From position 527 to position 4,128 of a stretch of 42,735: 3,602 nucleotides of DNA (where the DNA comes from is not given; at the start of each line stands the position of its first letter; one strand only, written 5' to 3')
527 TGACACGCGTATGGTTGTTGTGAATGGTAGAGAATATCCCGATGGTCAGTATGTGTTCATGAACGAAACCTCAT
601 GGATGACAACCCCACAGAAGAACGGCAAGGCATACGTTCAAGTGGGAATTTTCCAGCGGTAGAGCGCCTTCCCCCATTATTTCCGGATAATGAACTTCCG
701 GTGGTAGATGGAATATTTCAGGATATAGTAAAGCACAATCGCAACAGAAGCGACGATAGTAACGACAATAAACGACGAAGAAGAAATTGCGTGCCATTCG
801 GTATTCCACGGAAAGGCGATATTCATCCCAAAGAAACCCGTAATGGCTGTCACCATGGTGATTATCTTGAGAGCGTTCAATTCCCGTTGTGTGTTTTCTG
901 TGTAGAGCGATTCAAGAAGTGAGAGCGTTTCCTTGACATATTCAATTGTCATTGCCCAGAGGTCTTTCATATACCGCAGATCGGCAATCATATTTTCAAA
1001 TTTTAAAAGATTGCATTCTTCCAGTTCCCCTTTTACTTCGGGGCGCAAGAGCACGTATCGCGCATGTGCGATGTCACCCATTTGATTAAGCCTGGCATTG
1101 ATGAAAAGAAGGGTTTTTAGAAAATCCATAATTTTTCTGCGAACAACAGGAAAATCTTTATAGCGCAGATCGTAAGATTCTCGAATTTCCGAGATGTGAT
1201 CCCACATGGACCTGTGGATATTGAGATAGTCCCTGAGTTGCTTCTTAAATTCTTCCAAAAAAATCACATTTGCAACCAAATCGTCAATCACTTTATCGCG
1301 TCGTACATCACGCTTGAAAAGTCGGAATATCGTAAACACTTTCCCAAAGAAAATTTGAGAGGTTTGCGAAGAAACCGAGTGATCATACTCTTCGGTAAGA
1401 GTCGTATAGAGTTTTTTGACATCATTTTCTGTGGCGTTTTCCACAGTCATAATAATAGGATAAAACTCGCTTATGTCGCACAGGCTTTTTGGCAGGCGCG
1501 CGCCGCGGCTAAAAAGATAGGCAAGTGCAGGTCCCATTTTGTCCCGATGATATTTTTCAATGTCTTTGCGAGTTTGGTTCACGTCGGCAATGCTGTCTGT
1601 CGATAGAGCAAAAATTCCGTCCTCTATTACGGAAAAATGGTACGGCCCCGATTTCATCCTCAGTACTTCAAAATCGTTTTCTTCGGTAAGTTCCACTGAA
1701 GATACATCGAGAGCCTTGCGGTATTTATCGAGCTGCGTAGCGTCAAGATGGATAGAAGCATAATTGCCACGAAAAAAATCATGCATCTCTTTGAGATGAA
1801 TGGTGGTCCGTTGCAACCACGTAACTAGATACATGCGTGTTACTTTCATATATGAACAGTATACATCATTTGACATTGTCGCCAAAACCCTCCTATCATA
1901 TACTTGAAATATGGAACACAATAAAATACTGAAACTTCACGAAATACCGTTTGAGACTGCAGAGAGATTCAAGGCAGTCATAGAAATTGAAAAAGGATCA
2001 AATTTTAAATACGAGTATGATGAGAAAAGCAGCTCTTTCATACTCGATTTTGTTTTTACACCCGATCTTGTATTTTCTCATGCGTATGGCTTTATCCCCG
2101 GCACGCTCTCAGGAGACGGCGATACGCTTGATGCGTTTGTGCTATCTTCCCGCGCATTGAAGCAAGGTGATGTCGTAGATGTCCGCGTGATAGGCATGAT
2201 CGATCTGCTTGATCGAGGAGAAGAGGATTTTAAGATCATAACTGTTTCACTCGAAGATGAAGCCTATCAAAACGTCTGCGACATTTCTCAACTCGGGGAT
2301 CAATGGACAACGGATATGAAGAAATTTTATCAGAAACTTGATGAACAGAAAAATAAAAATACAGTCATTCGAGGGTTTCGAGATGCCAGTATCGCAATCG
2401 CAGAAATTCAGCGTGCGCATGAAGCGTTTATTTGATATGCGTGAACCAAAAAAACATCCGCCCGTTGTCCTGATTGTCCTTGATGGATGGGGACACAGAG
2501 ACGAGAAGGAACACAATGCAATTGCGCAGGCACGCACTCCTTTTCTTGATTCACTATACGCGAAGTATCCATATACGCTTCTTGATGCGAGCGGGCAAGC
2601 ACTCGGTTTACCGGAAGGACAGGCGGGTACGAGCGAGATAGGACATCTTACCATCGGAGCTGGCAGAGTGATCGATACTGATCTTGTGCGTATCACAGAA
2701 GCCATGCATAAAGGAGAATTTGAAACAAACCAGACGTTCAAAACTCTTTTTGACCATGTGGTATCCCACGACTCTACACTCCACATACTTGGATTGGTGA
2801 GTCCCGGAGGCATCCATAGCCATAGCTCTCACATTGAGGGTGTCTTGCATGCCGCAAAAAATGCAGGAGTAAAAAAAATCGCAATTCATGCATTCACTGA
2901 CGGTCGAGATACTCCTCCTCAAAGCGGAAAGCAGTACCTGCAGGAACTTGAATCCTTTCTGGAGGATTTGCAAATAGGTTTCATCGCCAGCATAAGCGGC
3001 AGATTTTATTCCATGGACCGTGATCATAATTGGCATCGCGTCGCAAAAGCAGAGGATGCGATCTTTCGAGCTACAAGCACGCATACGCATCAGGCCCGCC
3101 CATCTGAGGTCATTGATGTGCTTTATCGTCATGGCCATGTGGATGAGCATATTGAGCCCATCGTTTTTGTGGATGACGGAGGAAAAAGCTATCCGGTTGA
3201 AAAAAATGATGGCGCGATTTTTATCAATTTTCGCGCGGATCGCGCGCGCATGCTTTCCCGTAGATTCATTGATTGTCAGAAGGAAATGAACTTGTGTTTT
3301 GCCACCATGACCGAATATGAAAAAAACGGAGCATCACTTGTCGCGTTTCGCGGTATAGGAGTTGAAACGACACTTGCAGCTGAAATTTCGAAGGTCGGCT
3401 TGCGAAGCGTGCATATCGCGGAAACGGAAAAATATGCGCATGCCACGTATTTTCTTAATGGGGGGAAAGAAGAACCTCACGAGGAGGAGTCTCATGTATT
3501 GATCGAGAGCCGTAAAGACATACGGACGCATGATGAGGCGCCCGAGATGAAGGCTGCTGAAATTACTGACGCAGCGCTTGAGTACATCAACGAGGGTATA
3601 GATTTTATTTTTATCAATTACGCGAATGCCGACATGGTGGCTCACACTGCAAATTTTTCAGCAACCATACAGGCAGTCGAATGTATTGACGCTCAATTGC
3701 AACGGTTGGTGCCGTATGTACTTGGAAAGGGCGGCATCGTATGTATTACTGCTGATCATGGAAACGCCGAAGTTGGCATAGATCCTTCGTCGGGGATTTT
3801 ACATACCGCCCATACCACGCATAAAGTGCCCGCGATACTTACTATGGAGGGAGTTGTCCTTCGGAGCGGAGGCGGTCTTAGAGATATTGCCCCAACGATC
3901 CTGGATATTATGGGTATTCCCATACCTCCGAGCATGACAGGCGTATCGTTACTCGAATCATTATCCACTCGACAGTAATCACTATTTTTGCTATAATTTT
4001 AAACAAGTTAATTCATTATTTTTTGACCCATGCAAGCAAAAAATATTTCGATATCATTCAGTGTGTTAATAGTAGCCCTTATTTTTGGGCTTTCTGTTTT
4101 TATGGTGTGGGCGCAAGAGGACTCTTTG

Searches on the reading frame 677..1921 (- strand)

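Call 81: search_protein_families(library=pfam, proteins=[window:677-1921:-], max_evalue=0.00001)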
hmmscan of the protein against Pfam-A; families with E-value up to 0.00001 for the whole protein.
window:677-1921:- (414 aa): 1 family
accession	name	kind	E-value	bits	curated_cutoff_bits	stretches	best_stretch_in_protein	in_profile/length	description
PF01544.23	CorA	-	1.1e-07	32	27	1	217-401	108-291/292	CorA-like Mg2+ transporter protein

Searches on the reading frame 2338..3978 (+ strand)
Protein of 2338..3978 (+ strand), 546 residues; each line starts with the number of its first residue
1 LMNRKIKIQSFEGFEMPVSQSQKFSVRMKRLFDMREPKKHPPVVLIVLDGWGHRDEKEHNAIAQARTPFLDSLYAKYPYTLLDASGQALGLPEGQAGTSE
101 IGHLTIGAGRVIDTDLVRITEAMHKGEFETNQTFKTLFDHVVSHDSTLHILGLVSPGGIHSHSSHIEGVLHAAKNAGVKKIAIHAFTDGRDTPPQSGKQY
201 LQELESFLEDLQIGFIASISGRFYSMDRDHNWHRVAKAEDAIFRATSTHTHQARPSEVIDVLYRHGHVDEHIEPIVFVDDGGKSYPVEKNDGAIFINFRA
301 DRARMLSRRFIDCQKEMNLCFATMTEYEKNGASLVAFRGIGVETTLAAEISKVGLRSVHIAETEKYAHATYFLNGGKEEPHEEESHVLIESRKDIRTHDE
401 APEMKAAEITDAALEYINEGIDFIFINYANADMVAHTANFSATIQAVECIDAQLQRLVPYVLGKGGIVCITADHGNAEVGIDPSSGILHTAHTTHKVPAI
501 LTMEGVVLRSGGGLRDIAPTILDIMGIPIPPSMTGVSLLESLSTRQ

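Call 81: search_protein_families(library=pfam, proteins=[window:2338-3978:+], max_evalue=0.00001)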
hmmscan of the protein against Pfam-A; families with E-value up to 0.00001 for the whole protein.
window:2338-3978:+ (546 aa): 2 families
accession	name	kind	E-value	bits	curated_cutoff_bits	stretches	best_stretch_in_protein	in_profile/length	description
PF06415.18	iPGM_N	-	5e-68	229.3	27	1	119-329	1-217/217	BPG-independent PGAM N-terminus (iPGM_N)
PF01676.23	Metalloenzyme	-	4.1e-65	220.2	24.3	1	42-527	2-250/252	Metalloenzyme superfamily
